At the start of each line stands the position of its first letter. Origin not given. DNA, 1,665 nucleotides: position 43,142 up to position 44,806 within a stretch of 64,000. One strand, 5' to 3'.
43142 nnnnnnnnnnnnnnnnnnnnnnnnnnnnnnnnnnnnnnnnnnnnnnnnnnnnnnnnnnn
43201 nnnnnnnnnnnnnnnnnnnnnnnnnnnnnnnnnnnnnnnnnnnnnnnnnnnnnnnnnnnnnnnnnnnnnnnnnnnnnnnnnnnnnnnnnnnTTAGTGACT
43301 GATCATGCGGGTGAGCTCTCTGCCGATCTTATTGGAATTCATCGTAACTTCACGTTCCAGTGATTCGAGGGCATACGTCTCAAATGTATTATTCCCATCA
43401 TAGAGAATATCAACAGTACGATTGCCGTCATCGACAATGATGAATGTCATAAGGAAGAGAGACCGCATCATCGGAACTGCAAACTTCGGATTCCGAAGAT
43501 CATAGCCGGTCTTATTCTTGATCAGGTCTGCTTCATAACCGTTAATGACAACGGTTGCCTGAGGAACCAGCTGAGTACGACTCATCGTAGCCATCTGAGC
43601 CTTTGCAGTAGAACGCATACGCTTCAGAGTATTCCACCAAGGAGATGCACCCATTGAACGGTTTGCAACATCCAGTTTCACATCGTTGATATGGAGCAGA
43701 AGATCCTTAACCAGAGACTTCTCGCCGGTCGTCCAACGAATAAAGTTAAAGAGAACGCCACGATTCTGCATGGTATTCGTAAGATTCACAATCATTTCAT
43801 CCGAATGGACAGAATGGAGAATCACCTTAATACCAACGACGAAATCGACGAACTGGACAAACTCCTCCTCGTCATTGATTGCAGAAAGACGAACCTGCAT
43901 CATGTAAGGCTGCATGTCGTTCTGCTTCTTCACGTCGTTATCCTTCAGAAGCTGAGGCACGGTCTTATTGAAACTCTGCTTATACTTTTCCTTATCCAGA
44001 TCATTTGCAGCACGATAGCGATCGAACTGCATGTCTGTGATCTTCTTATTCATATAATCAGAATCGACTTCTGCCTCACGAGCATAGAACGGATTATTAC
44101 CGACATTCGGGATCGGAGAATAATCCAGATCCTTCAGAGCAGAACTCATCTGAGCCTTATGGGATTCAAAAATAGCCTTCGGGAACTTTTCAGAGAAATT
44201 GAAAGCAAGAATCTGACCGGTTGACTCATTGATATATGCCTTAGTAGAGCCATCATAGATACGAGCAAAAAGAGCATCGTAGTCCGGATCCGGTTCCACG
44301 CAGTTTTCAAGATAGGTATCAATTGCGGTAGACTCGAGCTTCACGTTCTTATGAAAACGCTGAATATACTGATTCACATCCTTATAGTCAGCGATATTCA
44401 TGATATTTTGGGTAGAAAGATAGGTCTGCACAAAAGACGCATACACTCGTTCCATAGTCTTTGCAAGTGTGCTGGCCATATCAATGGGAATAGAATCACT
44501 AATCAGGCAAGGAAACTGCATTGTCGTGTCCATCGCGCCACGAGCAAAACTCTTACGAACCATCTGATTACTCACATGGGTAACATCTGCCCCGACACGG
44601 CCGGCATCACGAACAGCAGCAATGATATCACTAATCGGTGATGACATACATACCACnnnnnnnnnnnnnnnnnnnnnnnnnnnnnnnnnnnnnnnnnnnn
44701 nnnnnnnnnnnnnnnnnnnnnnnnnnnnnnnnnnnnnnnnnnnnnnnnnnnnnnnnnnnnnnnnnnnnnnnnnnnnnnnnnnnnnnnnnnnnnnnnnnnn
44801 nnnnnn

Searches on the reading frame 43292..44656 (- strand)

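Call 56: search_protein_families(library=phrogs, proteins=[window:43292-44656:-], max_evalue=0.00001)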
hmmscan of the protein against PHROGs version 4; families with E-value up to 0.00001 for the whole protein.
window:43292-44656:- (454 aa): 1 family
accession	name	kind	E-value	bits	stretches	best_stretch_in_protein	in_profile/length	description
phrog_23804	-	head and packaging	1.5e-29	104.6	1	223-435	185-403/420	virion structural protein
